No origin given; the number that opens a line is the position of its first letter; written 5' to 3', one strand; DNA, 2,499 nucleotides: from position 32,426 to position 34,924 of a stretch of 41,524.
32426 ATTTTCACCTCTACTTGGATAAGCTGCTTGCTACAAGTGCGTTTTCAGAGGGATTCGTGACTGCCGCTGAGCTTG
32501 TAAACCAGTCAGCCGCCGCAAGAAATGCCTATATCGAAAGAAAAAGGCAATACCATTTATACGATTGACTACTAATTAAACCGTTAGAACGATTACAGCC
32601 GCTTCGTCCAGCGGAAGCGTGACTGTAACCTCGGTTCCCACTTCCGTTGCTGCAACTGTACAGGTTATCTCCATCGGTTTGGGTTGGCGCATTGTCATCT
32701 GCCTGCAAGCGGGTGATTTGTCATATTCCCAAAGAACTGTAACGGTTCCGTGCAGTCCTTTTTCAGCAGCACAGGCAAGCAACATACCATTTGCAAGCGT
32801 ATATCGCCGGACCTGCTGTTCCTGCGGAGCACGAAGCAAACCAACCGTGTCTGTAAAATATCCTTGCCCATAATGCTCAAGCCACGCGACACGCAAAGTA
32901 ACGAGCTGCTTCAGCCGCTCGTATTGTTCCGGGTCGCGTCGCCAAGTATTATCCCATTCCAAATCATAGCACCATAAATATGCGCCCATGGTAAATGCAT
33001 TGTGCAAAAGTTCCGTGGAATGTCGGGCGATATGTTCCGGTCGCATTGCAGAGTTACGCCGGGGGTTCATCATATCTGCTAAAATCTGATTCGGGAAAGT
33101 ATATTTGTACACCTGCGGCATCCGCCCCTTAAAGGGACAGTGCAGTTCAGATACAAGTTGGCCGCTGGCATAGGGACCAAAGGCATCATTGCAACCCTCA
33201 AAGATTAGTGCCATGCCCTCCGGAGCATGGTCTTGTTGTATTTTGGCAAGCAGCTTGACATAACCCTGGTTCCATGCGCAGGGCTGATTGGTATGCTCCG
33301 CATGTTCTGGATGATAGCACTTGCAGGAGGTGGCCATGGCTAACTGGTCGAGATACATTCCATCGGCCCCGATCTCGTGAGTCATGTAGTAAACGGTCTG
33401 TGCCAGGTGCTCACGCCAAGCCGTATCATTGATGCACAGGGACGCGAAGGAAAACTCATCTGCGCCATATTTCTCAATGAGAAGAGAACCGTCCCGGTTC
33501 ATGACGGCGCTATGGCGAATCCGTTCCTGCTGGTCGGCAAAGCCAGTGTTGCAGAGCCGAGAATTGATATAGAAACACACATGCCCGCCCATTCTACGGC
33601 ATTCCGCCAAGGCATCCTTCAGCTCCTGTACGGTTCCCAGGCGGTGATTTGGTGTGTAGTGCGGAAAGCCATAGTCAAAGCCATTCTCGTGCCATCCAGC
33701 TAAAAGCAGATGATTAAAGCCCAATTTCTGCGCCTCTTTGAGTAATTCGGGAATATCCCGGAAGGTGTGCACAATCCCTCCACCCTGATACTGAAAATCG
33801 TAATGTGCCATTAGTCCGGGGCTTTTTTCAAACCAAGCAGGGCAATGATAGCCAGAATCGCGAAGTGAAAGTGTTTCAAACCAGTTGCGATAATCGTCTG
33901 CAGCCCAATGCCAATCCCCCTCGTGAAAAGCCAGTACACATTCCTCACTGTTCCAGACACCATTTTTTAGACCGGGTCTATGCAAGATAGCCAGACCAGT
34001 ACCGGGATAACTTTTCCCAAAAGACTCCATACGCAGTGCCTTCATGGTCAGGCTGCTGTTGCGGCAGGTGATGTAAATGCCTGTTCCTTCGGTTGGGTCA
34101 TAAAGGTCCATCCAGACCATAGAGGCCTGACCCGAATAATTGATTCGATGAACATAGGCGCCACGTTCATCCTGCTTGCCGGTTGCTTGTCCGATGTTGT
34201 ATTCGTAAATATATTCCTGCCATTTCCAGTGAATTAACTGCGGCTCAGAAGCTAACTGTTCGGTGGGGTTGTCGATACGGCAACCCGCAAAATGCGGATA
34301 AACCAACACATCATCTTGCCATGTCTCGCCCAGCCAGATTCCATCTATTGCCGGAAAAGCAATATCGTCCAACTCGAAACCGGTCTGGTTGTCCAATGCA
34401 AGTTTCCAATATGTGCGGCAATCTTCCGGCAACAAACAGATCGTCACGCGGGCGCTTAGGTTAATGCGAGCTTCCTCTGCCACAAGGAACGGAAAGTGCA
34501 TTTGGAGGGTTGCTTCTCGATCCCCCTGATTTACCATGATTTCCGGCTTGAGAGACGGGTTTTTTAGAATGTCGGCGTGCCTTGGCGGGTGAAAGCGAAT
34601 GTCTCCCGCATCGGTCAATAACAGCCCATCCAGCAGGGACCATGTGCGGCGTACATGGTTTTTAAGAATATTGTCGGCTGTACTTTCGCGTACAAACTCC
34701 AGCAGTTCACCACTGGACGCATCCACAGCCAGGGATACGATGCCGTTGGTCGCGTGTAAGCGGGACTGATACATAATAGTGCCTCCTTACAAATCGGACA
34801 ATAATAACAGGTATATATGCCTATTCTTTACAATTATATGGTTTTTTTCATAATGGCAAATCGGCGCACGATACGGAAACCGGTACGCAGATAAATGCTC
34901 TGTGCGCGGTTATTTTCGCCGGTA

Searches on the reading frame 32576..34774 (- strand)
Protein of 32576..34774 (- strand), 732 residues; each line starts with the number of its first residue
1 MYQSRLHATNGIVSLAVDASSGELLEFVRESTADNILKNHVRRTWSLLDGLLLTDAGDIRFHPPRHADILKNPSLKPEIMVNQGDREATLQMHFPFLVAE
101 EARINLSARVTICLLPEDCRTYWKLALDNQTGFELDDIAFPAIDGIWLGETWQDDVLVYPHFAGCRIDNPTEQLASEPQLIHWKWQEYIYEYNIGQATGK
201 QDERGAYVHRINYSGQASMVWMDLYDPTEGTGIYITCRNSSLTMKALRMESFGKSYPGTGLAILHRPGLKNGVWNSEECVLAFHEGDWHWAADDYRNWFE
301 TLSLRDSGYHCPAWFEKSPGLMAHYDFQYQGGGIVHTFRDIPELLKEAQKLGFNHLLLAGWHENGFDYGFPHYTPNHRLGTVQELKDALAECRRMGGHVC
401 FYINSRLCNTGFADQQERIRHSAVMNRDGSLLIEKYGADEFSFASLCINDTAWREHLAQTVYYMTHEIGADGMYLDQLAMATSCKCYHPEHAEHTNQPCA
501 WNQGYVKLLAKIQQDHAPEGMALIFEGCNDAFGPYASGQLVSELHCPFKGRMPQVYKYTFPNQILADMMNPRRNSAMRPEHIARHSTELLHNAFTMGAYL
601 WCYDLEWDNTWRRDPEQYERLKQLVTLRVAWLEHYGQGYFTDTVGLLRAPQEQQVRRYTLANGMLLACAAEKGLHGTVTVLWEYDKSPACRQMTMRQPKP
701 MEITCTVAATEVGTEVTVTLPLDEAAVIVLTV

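Call 4: search_protein_families(library=pfam, proteins=[window:32576-34774:-], max_evalue=0.1)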
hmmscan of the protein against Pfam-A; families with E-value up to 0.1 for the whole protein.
window:32576-34774:- (732 aa): 2 families
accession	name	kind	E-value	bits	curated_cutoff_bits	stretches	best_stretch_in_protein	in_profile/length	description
PF19773.5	DUF6259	-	4.5e-34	118.4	28.7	1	278-540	6-264/300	Domain of unknown function (DUF6259)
PF14871.12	GHL6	-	0.00012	22.7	35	1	343-476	4-131/132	Hypothetical glycosyl hydrolase 6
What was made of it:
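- Copy 3 gives a sub-threshold hit to GHL6 (22.7 bits against a cut-off of 35) (call 4).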

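Call 5: search_protein_families(library=ncbifam, proteins=[window:32576-34774:-], max_evalue=0.1)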
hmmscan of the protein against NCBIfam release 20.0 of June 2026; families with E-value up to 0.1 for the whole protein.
window:32576-34774:- (732 aa): 0 families

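Call 8: search_solved_structures(query=window:32576-34774:-, max_evalue=10, show_alignments=2)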
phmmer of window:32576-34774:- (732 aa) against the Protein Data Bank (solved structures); distinct sequences matched with E-value up to 10: 1.
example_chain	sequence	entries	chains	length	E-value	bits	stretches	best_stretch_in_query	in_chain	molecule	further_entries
5wzq_A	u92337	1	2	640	0.0035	18.7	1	351-499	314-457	Alpha-N-acetylgalactosaminidase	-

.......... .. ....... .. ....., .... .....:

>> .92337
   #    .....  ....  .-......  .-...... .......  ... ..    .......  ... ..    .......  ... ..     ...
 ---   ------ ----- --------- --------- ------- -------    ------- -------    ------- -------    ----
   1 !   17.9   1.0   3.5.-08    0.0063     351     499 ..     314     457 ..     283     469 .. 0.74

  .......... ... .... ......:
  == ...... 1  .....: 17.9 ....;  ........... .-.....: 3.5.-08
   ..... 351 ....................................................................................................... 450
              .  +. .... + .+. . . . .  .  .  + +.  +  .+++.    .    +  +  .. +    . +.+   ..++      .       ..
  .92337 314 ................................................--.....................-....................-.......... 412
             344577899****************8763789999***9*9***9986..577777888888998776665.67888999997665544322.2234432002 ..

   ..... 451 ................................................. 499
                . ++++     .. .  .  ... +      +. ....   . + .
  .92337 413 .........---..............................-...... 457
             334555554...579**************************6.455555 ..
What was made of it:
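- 32576..34774 (-): DUF6259 copy 3 (732 aa), the most divergent copy and the best match to GH129. PF19773 at 118 bits (call 4). phmmer hit to 5wzq, E 0.0035 (call 8).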

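Call 46: find_homologous_proteins(query=window:32576-34774:-)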
Query window:32576-34774:- (732 aa): 145 proteins with E <= 0.001 among 8000 candidates; the best 120 are listed.
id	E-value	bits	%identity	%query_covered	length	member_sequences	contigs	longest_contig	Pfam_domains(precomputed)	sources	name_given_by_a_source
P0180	0.0e+0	1746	98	100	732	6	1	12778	PF19773.6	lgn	-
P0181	0.0e+0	1542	86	100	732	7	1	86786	PF19773.6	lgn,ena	-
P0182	0.0e+0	1535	86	100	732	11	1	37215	PF19773.6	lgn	-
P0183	0.0e+0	1529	84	100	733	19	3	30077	PF19773.6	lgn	-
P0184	0.0e+0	1429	79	100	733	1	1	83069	PF19773.6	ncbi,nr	ncbi:MAG: DUF6259 domain-containing protein [Eubacteriales bacterium]|nr:DUF6259 domain-containing p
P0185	0.0e+0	1400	77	100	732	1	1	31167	PF19773.6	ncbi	-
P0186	0.0e+0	1381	77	100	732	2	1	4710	PF19773.6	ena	-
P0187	0.0e+0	1378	77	100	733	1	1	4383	PF14871.13,PF19773.6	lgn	-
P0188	0.0e+0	1361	75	100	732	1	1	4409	PF19773.6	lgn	-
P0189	0.0e+0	1325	74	100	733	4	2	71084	PF19773.6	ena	-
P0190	0.0e+0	1313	73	100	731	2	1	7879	PF19773.6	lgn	-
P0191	0.0e+0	1301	71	100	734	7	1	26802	PF19773.6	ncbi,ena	-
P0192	0.0e+0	1278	72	100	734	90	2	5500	PF19773.6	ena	-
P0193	0.0e+0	1275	72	100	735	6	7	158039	PF19773.6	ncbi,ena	-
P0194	0.0e+0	1226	69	100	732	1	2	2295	PF19773.6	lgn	-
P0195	0.0e+0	1188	68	100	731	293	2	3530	PF19773.6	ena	-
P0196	0.0e+0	1166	66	100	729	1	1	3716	PF19773.6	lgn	-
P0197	0.0e+0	1158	66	100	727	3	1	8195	PF19773.6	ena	-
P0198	0.0e+0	1151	64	100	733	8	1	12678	PF19773.6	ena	-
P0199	0.0e+0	1139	64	100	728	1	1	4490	PF19773.6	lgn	-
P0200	0.0e+0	1137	65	100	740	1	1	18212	PF19773.6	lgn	-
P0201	0.0e+0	1133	64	100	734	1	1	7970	PF19773.6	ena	-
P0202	0.0e+0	1113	63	100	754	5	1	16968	PF19773.6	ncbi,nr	ncbi:MAG: hypothetical protein J5602_03125 [Clostridia bacterium]|nr:hypothetical protein [Clostridi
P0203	0.0e+0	1102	62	100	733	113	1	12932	PF19773.6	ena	-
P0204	0.0e+0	1101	63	100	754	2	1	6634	PF19773.6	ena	-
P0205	0.0e+0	1090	62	100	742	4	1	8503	PF19773.6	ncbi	-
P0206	0.0e+0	1075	61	100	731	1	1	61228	PF19773.6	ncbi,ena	-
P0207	0.0e+0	1075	61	100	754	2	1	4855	PF19773.6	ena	-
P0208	0.0e+0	1037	59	100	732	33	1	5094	PF19773.6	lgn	-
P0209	0.0e+0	1029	59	100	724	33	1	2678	PF19773.6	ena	-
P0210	0.0e+0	1029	58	100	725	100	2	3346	PF19773.6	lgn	-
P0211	0.0e+0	1025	59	100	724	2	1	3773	PF19773.6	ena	-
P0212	0.0e+0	1017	61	100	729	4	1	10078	PF19773.6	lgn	-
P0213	0.0e+0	1015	58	100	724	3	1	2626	PF19773.6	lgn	-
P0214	0.0e+0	1015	57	100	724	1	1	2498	PF19773.6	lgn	-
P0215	0.0e+0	1015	57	100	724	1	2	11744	PF19773.6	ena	-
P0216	0.0e+0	1012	59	100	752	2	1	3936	PF19773.6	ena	-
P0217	3.9e-298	1009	57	100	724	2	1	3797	PF19773.6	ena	-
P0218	2.2e-295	1000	57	100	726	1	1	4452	PF19773.6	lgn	-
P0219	5.2e-294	995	59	93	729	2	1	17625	PF19773.6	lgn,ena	-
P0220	5.4e-294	995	58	100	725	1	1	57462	PF19773.6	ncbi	-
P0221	2.1e-292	990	58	100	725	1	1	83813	PF19773.6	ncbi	-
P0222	3.3e-292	989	57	100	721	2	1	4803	PF19773.6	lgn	-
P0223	1.7e-291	987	58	100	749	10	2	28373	PF19773.6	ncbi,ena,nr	ncbi:MAG: hypothetical protein IJ354_04605 [Clostridia bacterium]|nr:hypothetical protein [Clostridi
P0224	5.3e-291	985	59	100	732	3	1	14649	PF19773.6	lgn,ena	-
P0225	4.5e-288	976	58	94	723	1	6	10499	PF19773.6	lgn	-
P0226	1.7e-282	957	56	100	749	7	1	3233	PF19773.6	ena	-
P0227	4.5e-282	956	56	100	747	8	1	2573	PF19773.6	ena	-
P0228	1.3e-281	954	56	100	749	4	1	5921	PF19773.6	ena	-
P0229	1.0e-280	951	56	100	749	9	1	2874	PF19773.6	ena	-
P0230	1.6e-277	941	56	100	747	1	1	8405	PF19773.6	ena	-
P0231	3.0e-277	940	56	100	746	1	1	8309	PF19773.6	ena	-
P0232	7.0e-269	912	54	100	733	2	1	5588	PF19773.6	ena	-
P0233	9.0e-268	909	53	100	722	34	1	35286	PF19773.6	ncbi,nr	ncbi:MAG: hypothetical protein IKT57_08845 [Clostridia bacterium]|nr:hypothetical protein [Clostridi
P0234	3.1e-258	877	52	100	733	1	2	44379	PF19773.6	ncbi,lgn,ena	-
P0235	1.2e-253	862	51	100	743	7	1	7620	PF19773.6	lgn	-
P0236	8.1e-253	859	50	100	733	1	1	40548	PF19773.6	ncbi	-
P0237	3.3e-252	857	52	100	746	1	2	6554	PF19773.6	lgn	-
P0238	1.5e-249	848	51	100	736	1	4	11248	PF19773.6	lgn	-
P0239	3.9e-249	847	51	100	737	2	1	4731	PF19773.6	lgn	-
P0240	6.6e-249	846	53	95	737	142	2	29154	PF19773.6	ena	-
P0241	1.6e-247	842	50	99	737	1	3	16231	PF19773.6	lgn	-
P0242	3.0e-247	841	49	100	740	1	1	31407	PF19773.6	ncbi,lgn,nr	ncbi:hypothetical protein AGMMS49992_16940 [Clostridia bacterium]|nr:hypothetical protein AGMMS49992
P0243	5.9e-247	840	50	100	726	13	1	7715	PF19773.6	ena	-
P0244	7.7e-246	836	54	93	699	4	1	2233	PF19773.6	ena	-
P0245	1.3e-245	835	50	98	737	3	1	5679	PF19773.6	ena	-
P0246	2.7e-245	834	49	100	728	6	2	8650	PF19773.6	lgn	-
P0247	3.9e-245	834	50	99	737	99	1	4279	PF19773.6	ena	-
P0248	7.3e-244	830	50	100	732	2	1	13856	PF19773.6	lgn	-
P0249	7.5e-243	826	50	100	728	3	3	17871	PF19773.6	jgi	-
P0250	4.6e-242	824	51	94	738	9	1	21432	PF19773.6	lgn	-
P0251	4.2e-240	817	49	100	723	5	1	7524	PF19773.6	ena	-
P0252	1.3e-239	816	49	100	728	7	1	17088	PF19773.6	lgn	-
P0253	3.2e-238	811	50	100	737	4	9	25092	PF19773.6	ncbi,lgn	-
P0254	1.0e-236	806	48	100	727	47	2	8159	PF19773.6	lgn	-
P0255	1.3e-236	806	49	99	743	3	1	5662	PF19773.6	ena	-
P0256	1.0e-235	803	49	100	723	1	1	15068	PF19773.6,PF18952.7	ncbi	-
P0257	2.2e-235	802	48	100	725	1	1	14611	PF19773.6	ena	-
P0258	6.8e-234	797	49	96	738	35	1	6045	PF19773.6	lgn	-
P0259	9.1e-234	796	48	100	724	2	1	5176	PF19773.6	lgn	-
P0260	3.3e-233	794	47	100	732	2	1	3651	PF19773.6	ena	-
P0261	4.3e-233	794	47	100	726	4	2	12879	PF19773.6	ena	-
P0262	1.7e-232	792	47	100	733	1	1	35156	PF19773.6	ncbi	-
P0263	2.3e-231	788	47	100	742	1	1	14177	PF19773.6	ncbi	-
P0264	2.8e-230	785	48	100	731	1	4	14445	PF19773.6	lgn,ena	-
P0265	5.8e-230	784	48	100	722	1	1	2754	PF19773.6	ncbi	-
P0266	7.4e-224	763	49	92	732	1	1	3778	PF19773.6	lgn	-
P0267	1.3e-214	733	48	97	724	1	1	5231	PF19773.6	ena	-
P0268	1.9e-212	726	46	92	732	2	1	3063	PF19773.6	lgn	-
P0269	1.1e-211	723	46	100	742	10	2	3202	PF19773.6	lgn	-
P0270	4.3e-208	711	47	93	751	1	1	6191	PF19773.6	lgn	-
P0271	5.1e-208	711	45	100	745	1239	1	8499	PF19773.6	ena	-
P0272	2.2e-206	706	46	100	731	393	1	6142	PF19773.6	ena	-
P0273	2.4e-206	706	46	100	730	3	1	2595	PF19773.6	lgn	-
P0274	6.7e-204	697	46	92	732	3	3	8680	PF19773.6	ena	-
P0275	1.2e-203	697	45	100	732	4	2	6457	PF19773.6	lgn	-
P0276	4.7e-202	691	57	70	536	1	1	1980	PF19773.6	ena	-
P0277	3.7e-201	688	45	95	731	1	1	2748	PF19773.6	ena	-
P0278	7.1e-200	684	45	100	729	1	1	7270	PF19773.6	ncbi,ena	-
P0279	1.9e-182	626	50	78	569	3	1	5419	PF19773.6,PF18952.7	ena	-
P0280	4.4e-179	615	40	100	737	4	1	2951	PF19773.6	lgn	-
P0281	3.9e-174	599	61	58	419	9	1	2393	PF19773.6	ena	-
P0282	4.9e-174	599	43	92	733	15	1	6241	PF19773.6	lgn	-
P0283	9.0e-172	591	42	93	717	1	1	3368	PF19773.6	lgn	-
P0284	2.4e-171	590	40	100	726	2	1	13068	PF19773.6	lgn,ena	-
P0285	7.5e-171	588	40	100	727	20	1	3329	PF19773.6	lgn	-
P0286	1.3e-170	587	38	99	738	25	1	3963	PF19773.6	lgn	-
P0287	1.4e-169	584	40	100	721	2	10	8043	PF19773.6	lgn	-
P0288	1.7e-168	580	41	92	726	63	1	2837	PF19773.6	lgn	-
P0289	2.1e-168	580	41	95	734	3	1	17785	PF19773.6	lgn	-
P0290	4.7e-168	579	39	100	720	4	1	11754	PF19773.6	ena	-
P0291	8.9e-167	575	41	93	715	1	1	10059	PF19773.6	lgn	-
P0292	1.8e-166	574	40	98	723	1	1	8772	PF19773.6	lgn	-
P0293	2.1e-166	573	41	91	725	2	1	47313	PF19773.6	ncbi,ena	-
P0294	1.4e-165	571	40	93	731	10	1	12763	PF19773.6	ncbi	-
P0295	2.9e-165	570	41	91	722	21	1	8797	PF19773.6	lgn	-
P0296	9.0e-164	565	40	92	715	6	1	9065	PF19773.6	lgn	-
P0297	8.6e-163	561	40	92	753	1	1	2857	PF19773.6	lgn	-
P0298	3.0e-159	550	38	100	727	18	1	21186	PF19773.6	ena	-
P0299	1.8e-157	544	41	91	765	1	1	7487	PF19773.6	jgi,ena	-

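Call 48: search_solved_structures(query=A3, max_evalue=10, show_alignments=3)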
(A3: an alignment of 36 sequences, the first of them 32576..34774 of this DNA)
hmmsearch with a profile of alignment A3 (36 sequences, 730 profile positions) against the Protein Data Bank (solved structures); distinct sequences matched with E-value up to 10: 5.
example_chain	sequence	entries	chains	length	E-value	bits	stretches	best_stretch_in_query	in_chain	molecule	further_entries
5wzq_A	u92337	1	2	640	3.1e-05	25.5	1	343-497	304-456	Alpha-N-acetylgalactosaminidase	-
5wzn_A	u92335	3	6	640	0.00019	23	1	343-497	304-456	Alpha-N-acetylgalactosaminidase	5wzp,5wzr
5ot1_A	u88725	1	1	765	0.077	14.3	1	353-401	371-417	Pullulanase type II, GH13 family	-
7aoi_XQ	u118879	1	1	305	1.2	10.4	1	420-468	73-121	GTP-binding protein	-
6yxx_EM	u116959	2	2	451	1.9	9.7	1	420-468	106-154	GTP-binding protein, putative | Mtg1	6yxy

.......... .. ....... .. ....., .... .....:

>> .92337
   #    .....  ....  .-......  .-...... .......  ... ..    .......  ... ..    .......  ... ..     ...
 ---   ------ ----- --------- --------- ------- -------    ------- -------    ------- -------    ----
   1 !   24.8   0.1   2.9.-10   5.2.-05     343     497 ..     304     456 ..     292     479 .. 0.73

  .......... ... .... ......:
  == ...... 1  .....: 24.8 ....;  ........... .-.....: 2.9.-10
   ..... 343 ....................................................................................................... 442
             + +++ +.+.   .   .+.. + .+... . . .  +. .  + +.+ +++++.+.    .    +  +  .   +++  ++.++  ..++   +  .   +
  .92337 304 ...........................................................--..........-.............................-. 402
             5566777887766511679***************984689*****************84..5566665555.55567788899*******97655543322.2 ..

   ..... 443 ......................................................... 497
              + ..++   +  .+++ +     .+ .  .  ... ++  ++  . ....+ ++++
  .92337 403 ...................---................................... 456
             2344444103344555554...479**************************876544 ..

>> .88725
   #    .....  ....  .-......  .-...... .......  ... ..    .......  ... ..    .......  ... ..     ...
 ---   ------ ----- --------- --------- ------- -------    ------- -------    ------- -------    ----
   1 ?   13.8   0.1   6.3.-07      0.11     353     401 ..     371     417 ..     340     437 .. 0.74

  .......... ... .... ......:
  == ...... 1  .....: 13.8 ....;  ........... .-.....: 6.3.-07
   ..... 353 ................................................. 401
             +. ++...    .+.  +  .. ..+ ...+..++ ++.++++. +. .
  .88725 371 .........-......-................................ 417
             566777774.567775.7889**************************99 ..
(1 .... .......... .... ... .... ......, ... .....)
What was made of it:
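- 32576..34774 (-): Subfamily profile hit to 5wzq, E 3e-5 (call 48).
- On CAZy GH129: Against NagBb, phmmer gives E 0.0035 and the subfamily profile gives E 3e-5, over about 150 residues only (calls 8, 48).
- Sequence-level link to GH129: phmmer E 0.0035 (call 8), subfamily profile E 3e-5 and 1.9e-4 (call 48). A profile detects NagBb at E 3e-5 (call 48). A weak profile hit to a GH13 pullulanase occurs at the third-strand motif (call 48).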

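Call 51: find_encoding_contigs(protein=P0193, flank=10000, max_places=2)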
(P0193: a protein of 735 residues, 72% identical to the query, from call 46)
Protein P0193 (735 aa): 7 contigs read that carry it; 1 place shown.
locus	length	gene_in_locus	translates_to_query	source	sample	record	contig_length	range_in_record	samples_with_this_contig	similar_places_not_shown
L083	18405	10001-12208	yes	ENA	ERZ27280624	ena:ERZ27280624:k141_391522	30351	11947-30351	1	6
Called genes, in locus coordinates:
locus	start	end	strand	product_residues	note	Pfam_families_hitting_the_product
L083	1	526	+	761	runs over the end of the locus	PF02837:Glyco_hydro_2_N, PF13364:BetaGal_ABD2 (weak), PF22666:Glyco_hydro_2_N2, PF00703:Glyco_hydro_2, PF02836:Glyco_hydro_2_C, PF16355:DUF4982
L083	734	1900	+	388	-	PF00583:Acetyltransf_1 (faint), PF13527:Acetyltransf_9, PF13530:SCP2_2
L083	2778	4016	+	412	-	PF01547:SBP_bac_1, PF13416:SBP_bac_8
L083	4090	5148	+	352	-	PF00005:ABC_tran, PF13304:AAA_21 (faint)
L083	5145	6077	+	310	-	PF00528:BPD_transp_1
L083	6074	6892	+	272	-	PF00528:BPD_transp_1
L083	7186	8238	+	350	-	PF13527:Acetyltransf_9 (faint), PF00583:Acetyltransf_1, PF13673:Acetyltransf_10 (weak), PF13508:Acetyltransf_7, PF08445:FR47 (faint), PF00583:Acetyltransf_1 (weak), PF13508:Acetyltransf_7 (weak)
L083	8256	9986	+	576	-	PF16126:DUF4838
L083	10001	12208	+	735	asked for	PF19773:DUF6259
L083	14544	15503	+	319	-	-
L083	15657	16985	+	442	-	PF01467:CTP_transf_like, PF08719:NADAR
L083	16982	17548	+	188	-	PF08719:NADAR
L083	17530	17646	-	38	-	-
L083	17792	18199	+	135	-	-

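Call 52: find_encoding_contigs(protein=P0221, flank=10000, max_places=1)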
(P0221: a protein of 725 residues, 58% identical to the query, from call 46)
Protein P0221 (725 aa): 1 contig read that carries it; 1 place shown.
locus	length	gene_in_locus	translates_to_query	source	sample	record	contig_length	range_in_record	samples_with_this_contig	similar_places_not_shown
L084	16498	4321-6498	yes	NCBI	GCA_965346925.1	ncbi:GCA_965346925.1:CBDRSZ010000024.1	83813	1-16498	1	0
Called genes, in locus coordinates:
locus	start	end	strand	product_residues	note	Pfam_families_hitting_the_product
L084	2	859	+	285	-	?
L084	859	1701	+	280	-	PF00528:BPD_transp_1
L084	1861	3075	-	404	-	PF00375:SDF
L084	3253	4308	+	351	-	PF01636:APH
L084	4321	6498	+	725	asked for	PF19773:DUF6259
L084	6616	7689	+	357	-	PF01594:AI-2E_transport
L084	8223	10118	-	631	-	PF00890:FAD_binding_2, PF01266:DAO, PF03486:HI0933_like (faint), PF07992:Pyr_redox_2 (faint), PF12831:FAD_oxidored, PF04205:FMN_bind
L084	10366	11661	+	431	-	PF01547:SBP_bac_1, PF13416:SBP_bac_8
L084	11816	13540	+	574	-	PF00528:BPD_transp_1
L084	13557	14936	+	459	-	PF00528:BPD_transp_1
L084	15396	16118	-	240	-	PF03009:GDPD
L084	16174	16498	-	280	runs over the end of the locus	PF00756:Esterase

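Call 53: find_encoding_contigs(protein=P0293, flank=10000, max_places=1)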
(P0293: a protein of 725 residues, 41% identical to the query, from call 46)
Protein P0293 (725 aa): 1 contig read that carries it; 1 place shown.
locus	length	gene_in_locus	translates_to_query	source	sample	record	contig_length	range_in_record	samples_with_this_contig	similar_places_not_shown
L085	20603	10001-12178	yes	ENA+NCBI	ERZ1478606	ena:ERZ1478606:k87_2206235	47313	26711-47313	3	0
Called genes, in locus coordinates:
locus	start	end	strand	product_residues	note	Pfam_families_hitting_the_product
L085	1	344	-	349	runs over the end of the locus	PF00535:Glycos_transf_2, PF04138:GtrA_DPMS_TM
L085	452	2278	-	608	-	PF14262:Cthe_2159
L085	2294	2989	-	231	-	PF16316:DUF4956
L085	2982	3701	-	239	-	PF09359:VTC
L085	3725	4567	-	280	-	PF00089:Trypsin, PF13365:Trypsin_2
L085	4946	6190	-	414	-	PF00512:HisKA, PF02518:HATPase_c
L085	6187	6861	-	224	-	PF00072:Response_reg, PF00486:Trans_reg_C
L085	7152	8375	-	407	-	PF10112:Halogen_Hydrol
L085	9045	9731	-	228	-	PF13739:PdaC, PF11738:DUF3298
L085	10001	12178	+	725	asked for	PF19773:DUF6259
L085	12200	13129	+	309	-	PF13580:SIS_2, PF22198:GKRP_SIS_2, PF22645:GKRP_SIS_N, PF01380:SIS, PF20741:GKRP-like_C (faint)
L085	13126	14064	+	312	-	PF01869:BcrAD_BadFG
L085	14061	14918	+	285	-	PF01418:HTH_6, PF01380:SIS, PF13580:SIS_2 (weak)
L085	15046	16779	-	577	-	PF00587:tRNA-synt_2b, PF04073:tRNA_edit, PF03129:HGTP_anticodon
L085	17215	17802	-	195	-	PF04647:AgrB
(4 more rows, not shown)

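Call 70: find_encoding_contigs(protein=window:32576-34774:-, flank=2000, max_places=3)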
Protein window:32576-34774:- (732 aa): no gene with exactly this product is on record in the collection.
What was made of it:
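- Tried and rejected: The window's own copy 3 is not on record in the assembly index (call 70), so the source organism remains unknown.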

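Call 73: find_encoding_contigs(protein=P0180, flank=10000, max_places=2)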
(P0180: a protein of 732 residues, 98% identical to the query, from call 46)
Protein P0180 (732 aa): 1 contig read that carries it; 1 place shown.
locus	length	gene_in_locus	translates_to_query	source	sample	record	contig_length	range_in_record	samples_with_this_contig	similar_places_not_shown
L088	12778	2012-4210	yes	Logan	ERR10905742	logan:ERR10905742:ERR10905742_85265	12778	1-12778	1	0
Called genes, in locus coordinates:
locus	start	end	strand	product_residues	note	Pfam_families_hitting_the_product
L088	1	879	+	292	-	?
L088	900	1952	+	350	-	PF13527:Acetyltransf_9 (weak), PF00583:Acetyltransf_1, PF13673:Acetyltransf_10, PF13508:Acetyltransf_7, PF08445:FR47 (faint), PF00583:Acetyltransf_1 (weak)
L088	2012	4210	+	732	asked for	PF19773:DUF6259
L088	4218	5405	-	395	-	PF07075:NamZ_N, PF20732:NamZ_C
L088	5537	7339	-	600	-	-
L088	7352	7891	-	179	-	PF10688:Imp-YgjV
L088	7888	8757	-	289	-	PF00480:ROK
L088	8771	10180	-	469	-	PF01229:Glyco_hydro_39, PF02449:Glyco_hydro_42 (weak)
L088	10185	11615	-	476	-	-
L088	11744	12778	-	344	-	?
